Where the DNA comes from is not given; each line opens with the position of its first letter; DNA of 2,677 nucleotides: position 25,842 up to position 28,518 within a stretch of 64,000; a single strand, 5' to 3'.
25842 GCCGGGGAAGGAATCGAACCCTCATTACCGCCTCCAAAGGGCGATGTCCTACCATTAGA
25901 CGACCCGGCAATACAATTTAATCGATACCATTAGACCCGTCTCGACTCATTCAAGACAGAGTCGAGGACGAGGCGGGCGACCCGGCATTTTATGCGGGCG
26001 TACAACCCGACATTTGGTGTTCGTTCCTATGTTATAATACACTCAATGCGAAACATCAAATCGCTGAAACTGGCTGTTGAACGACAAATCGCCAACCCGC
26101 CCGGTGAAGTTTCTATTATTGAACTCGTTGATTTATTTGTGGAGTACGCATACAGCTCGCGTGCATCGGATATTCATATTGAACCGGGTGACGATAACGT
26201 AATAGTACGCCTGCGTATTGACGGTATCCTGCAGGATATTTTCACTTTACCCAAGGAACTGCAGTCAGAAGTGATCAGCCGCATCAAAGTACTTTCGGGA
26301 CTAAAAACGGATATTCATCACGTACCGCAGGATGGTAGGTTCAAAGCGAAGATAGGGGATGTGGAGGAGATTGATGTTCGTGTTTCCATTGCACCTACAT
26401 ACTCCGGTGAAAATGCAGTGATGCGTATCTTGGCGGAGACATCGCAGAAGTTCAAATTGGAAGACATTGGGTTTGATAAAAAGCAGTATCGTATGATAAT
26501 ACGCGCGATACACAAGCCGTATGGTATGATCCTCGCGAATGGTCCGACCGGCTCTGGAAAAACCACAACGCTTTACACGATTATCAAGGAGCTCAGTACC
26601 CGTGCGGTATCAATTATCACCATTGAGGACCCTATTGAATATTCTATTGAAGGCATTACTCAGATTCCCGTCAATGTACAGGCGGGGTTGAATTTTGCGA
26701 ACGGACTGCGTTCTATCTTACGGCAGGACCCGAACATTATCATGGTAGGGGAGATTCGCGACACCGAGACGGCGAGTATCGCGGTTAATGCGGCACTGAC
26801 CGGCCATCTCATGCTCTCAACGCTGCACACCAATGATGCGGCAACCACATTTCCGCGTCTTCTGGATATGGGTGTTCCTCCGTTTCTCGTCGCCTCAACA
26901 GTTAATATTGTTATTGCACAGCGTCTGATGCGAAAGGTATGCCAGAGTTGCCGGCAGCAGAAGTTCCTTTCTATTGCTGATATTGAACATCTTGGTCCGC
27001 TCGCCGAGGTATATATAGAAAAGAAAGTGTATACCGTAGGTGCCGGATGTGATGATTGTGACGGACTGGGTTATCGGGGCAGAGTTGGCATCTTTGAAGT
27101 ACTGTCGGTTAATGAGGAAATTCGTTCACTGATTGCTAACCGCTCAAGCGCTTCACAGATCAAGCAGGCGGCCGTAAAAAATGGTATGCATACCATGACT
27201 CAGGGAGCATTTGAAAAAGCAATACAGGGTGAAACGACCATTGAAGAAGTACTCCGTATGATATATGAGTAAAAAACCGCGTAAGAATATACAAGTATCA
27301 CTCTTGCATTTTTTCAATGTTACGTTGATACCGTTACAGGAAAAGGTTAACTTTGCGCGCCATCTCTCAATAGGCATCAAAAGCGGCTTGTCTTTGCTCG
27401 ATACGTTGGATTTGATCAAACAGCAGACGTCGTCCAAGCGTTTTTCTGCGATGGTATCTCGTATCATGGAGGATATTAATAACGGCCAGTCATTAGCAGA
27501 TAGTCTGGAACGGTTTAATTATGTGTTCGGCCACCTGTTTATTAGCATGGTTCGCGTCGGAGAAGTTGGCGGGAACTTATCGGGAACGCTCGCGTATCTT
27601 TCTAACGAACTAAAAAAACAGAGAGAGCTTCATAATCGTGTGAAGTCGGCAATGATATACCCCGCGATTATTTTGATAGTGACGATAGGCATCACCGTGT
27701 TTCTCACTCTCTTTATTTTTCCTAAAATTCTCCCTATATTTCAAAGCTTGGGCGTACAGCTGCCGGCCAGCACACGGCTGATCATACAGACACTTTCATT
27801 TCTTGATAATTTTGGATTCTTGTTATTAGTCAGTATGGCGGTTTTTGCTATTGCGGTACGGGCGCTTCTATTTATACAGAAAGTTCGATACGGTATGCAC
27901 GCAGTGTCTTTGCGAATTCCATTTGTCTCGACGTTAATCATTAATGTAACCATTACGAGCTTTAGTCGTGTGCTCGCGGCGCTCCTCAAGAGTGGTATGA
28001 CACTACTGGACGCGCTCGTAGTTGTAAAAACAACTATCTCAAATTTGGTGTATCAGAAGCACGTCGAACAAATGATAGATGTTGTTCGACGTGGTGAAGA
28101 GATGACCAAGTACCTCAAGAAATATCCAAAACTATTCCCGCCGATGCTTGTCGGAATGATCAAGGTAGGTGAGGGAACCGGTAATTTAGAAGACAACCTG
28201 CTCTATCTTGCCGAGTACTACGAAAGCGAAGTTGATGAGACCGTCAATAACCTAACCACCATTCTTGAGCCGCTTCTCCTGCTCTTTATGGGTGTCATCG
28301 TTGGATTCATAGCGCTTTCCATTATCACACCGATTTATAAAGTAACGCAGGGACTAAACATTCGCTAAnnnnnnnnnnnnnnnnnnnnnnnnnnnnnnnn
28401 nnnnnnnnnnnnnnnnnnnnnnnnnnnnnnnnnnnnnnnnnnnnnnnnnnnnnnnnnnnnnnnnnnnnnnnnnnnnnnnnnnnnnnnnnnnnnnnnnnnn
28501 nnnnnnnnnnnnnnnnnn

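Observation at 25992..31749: Minimal type IV pilus operon: pilB, pilC, two pseudopilins, an LVIVD-pilin, a small anchor protein and a separately transcribed major pilin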

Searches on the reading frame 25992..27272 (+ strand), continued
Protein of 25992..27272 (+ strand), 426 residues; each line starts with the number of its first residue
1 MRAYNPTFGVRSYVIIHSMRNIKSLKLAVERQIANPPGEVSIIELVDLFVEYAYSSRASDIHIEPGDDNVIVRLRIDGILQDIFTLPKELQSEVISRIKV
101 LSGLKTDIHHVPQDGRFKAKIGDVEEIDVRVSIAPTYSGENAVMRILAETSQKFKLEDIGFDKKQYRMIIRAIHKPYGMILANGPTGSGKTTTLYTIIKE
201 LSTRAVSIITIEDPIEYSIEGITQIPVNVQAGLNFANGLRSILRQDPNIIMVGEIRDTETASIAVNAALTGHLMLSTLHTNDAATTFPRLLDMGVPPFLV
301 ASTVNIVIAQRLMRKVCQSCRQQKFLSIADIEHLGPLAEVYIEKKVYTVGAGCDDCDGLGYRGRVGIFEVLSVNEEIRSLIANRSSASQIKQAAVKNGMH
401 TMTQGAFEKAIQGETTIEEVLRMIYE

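Call 50: search_solved_structures(query=window:26046-27272:+, max_evalue=1e-20)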
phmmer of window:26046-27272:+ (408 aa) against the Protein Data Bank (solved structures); distinct sequences matched with E-value up to 1e-20: 21.
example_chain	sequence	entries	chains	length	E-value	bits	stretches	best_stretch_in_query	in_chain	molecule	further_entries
6olj_C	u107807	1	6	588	5.3e-109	368.3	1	21-405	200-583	Type IV pilus biogenesis ATPase PilB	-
5tsg_B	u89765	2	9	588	9.4e-109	367.5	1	21-405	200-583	Type IV pilus biogenesis ATPase PilB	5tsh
5zfr_A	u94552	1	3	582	8.7e-108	364.3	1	21-405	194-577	Type IV pilus biogenesis ATPase PilB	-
3jc8_Ba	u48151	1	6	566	9.2e-106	357.7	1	15-403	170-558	Type IV-A pilus assembly ATPase PilB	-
5oiu_A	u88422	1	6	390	2.6e-103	349.6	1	28-405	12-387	Type IV pilus assembly protein PilF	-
5it5_F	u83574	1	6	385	3e-103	349.4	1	31-405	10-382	ATP binding motif-containing protein PilF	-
6ejf_A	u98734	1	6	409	3.7e-103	349.1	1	31-405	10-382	Type IV pilus assembly protein PilF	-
6f8l_G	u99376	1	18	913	1.4e-102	347.2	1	25-405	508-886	Type IV pilus assembly protein PilF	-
4pht_A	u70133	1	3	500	5.6e-92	312.3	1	16-406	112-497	General secretory pathway protein E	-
1p9r_A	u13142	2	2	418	8e-91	308.5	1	19-404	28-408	General secretion pathway protein E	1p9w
4kss_A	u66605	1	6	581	8.2e-91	308.5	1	19-406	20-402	Type II secretion system protein E, hemolysin-coregulated protein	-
4ksr_A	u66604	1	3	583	8.3e-91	308.5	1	19-406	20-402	Type II secretion system protein E, Hemolysin-coregulated protein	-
5fl3_A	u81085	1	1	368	3.7e-35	125.3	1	19-296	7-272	PILI RETRACTION PROTEIN PILT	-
8dze_A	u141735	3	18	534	3.1e-34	122.3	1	37-403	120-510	BfpD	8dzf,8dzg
2ewv_A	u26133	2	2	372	4.4e-33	118.5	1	15-291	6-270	twitching motility protein PilT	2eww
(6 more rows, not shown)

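Call 76: search_protein_families(library=pfam, proteins=[L035:15074-16237:+, L030:5760-7058:+, L032:8429-10009:+, L034:12434-14968:+, L035:9497-11194:+, L032:1175-2857:+, L007:9491-11224:+, L016:3-785:-, L032:8059-8448:+, L007:14704-16146:+], max_evalue=0.01)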
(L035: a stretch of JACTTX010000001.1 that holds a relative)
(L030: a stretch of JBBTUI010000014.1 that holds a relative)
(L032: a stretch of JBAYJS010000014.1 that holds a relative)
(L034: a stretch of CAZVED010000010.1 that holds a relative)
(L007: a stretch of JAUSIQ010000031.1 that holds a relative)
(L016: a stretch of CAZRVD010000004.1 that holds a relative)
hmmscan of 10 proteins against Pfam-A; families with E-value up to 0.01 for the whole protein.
L035:15074-16237:+ (387 aa): 3 families
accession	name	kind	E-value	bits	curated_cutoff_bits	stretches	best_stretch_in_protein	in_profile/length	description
PF11104.14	PilM_2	-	3.5e-16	59.5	27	1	47-345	1-303/340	Type IV pilus assembly protein PilM;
PF14450.12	FtsA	-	1.2e-08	35.7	31.8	1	223-345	2-108/127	Cell division protein FtsA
PF06723.19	MreB_Mbl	-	3.2e-07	29.9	27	1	222-264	148-190/327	MreB/Mbl protein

L030:5760-7058:+ (432 aa): 6 families
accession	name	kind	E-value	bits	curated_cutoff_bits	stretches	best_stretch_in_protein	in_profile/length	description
PF11104.14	PilM_2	-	7e-28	98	27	1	11-323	1-304/340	Type IV pilus assembly protein PilM;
PF14450.12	FtsA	-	3e-12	47.4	31.8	1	194-330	2-116/127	Cell division protein FtsA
PF06723.19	MreB_Mbl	-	9.6e-11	41.5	27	2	183-232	138-186/327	MreB/Mbl protein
PF00012.26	HSP70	-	3.7e-05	22.6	20.6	0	290-317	323-350/599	Hsp70 protein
PF08841.16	DDR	-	0.00045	19.8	24.6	1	190-246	133-189/328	Diol dehydratase reactivase ATPase-like domain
PF06277.17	EutA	-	0.0039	16.6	27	1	189-229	142-181/475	Ethanolamine utilisation protein EutA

L032:8429-10009:+ (526 aa): 6 families
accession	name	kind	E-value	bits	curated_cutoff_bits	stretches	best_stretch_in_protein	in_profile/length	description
PF11104.14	PilM_2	-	4.5e-40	138.1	27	1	17-355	1-340/340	Type IV pilus assembly protein PilM;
PF08239.17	SH3_3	-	2.7e-13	50.3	27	1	472-523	2-54/54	Bacterial SH3 domain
PF14450.12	FtsA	-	1.7e-12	48.2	31.8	1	198-332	2-121/127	Cell division protein FtsA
PF06723.19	MreB_Mbl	-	2.8e-08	33.4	27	1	163-260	115-217/327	MreB/Mbl protein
PF06347.19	SH3_4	-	0.0028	17.8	24.1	1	472-521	4-53/56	Bacterial SH3 domain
PF18348.7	SH3_16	-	0.0056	16.9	25.8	0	475-519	1-46/49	Bacterial dipeptidyl-peptidase Sh3 domain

L034:12434-14968:+ (844 aa): 5 families
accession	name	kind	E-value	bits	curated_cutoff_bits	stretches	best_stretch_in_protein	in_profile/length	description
PF11104.14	PilM_2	-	8.9e-33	114.1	27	1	8-343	1-339/340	Type IV pilus assembly protein PilM;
PF14450.12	FtsA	-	2.9e-11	44.3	31.8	1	184-298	2-100/127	Cell division protein FtsA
PF06723.19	MreB_Mbl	-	0.00092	18.6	27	1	181-238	146-209/327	MreB/Mbl protein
PF08841.16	DDR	-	0.0024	17.4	24.6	0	178-236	131-190/328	Diol dehydratase reactivase ATPase-like domain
PF00022.25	Actin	-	0.008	15.2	27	0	181-225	143-189/410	Actin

L035:9497-11194:+ (565 aa): 3 families
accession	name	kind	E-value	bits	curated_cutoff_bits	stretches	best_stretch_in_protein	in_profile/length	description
PF00437.27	T2SSE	-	1.4e-122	409.3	24.9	1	168-561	4-370/370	Type II/IV secretion system protein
PF05157.20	MshEN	-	6.7e-17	61.7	23.1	1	63-148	2-88/90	MshEN domain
PF13401.12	AAA_22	-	0.0012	19.6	27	0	307-344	6-43/130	AAA domain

L032:1175-2857:+ (560 aa): 3 families
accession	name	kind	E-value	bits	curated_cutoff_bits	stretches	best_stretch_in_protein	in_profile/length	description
PF00437.27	T2SSE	-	9.5e-128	426.4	24.9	1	166-556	3-370/370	Type II/IV secretion system protein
PF05157.20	MshEN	-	1.3e-11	44.8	23.1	1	60-142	1-84/90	MshEN domain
PF13086.12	AAA_11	-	0.005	17.1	27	0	307-400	19-108/257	AAA domain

L007:9491-11224:+ (577 aa): 7 families
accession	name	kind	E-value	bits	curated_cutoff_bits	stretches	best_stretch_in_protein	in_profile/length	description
PF00437.27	T2SSE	-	1.9e-117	392.5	24.9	1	187-573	5-370/370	Type II/IV secretion system protein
PF00072.30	Response_reg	-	1.3e-19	70.9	30.2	1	12-125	1-110/111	Response regulator receiver domain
PF25199.1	nSTAND_NTPase5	-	0.00051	20.3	34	1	328-392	43-109/145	Novel STAND NTPase 5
PF13401.12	AAA_22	-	0.00075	20.3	27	1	327-366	6-45/130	AAA domain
PF20720.3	nSTAND3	-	0.0032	17.6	27.2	0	327-363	18-54/155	Novel STAND NTPase 3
PF12775.13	AAA_7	-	0.0095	15.9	25.8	0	329-360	36-67/181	P-loop containing dynein motor region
PF23198.2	PDE8A_N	-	0.0099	16.2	29.6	0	30-130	31-130/147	PDE8A-like, N-terminal domain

L016:3-785:- (261 aa): 1 family
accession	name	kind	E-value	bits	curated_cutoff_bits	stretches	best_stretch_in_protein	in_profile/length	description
PF11104.14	PilM_2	-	1e-16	61.2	27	1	22-182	1-166/340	Type IV pilus assembly protein PilM;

L032:8059-8448:+ (129 aa): 0 families

L007:14704-16146:+ (480 aa): 0 families

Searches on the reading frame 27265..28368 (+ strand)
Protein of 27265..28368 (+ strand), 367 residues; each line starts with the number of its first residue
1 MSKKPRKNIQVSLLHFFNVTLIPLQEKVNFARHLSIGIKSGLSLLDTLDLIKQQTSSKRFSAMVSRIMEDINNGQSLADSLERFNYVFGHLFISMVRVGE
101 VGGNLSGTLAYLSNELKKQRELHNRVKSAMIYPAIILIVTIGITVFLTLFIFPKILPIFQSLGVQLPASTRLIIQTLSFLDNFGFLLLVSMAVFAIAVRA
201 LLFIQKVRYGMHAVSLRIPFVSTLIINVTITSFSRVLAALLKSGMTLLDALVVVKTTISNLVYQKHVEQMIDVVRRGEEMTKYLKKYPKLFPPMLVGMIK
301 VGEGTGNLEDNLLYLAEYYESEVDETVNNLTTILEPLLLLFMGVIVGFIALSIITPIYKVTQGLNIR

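Call 3: search_protein_families(library=pfam, proteins=[window:27265-28368:+], max_evalue=0.1)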
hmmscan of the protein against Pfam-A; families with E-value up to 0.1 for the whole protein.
window:27265-28368:+ (367 aa): 1 family
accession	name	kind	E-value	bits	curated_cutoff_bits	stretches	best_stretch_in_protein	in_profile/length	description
PF00482.28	T2SSF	-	2.9e-59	198.9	25.2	2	30-153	1-125/125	Type II secretion system (T2SS), protein F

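Call 4: search_protein_families(library=ncbifam, proteins=[window:27265-28368:+], max_evalue=0.1)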
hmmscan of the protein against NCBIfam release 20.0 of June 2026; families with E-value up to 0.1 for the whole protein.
window:27265-28368:+ (367 aa): 6 families
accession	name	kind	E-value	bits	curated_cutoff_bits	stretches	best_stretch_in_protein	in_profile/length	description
TIGR02120.1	GspF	equivalog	1.7e-85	287.7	424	1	22-362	60-399/401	type II secretion system inner membrane protein GspF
NF052607.1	T4PiliAsmPilCThrm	equivalog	4.3e-75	253.3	700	1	24-364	65-404/406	type IV pilus assembly protein PilC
NF007861.0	PRK10573.1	equivalog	6.3e-70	236.2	401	1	22-362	56-396/401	protein transport protein HofC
NF052606.1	T4PiliAsmPilCMyx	equivalog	1.6e-68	231.4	700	1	7-362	65-416/419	type IV pilus assembly protein PilC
NF047826.1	T3SSXpsF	equivalog_domain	3.5e-55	187.4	650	1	10-363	51-403/405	type II secretion system protein XpsF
NF041012.2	T4P_ComGB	equivalog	1.4e-50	172.6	240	2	26-360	2-330/332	competence type IV pilus assembly protein ComGB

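Call 43: find_encoding_contigs(protein=window:27265-28368:+, flank=10000, max_places=4)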
Protein window:27265-28368:+ (367 aa): 6 contigs read that carry it; 4 places shown.
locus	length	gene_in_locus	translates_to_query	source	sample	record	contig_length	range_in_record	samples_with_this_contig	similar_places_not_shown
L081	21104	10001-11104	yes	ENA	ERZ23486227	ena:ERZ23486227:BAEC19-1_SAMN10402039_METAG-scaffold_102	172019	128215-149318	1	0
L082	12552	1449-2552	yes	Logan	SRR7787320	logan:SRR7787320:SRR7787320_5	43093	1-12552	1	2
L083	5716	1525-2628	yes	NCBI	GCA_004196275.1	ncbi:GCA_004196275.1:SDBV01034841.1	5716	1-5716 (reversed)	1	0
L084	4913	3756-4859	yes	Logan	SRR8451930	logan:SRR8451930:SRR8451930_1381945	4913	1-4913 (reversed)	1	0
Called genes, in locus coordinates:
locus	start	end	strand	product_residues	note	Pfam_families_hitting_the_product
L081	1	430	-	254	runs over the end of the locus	PF02683:DsbD_TM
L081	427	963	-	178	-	PF08534:Redoxin, PF00578:AhpC-TSA, PF00085:Thioredoxin (faint), PF13098:Thioredoxin_2 (weak)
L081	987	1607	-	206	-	PF11303:DUF3105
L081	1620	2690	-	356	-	PF11376:DUF3179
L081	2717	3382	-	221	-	PF00837:T4_deiodinase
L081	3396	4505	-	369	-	PF02353:CMAS, PF01728:FtsJ (weak), PF13489:Methyltransf_23, PF08241:Methyltransf_11, PF08242:Methyltransf_12, PF13649:Methyltransf_25, PF13847:Methyltransf_31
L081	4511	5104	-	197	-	PF03352:Adenine_glyco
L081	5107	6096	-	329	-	PF01018:GTP1_OBG, PF01926:MMR_HSR1, PF02421:FeoB_N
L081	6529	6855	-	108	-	-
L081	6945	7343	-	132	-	PF07681:DoxX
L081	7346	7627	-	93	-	PF04248:NTP_transf_9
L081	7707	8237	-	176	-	PF21088:MS_channel_1st, PF00924:MS_channel_2nd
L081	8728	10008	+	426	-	PF00437:T2SSE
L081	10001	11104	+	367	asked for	PF00482:T2SSF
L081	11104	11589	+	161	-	PF07963:N_methyl (weak)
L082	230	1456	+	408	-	PF00437:T2SSE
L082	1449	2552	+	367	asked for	PF00482:T2SSF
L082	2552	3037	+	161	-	PF07963:N_methyl (weak)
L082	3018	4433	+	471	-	PF08309:LVIVD (faint)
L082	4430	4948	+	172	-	PF07963:N_methyl (weak)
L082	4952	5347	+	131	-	-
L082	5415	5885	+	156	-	PF07963:N_methyl (weak)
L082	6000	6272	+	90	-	PF21956:DUF6922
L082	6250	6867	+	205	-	PF08843:AbiEii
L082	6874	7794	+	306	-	-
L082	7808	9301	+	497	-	PF01564:Spermine_synth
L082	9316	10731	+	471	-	-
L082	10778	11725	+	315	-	-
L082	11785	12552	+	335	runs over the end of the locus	-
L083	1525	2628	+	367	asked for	PF00482:T2SSF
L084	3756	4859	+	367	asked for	PF00482:T2SSF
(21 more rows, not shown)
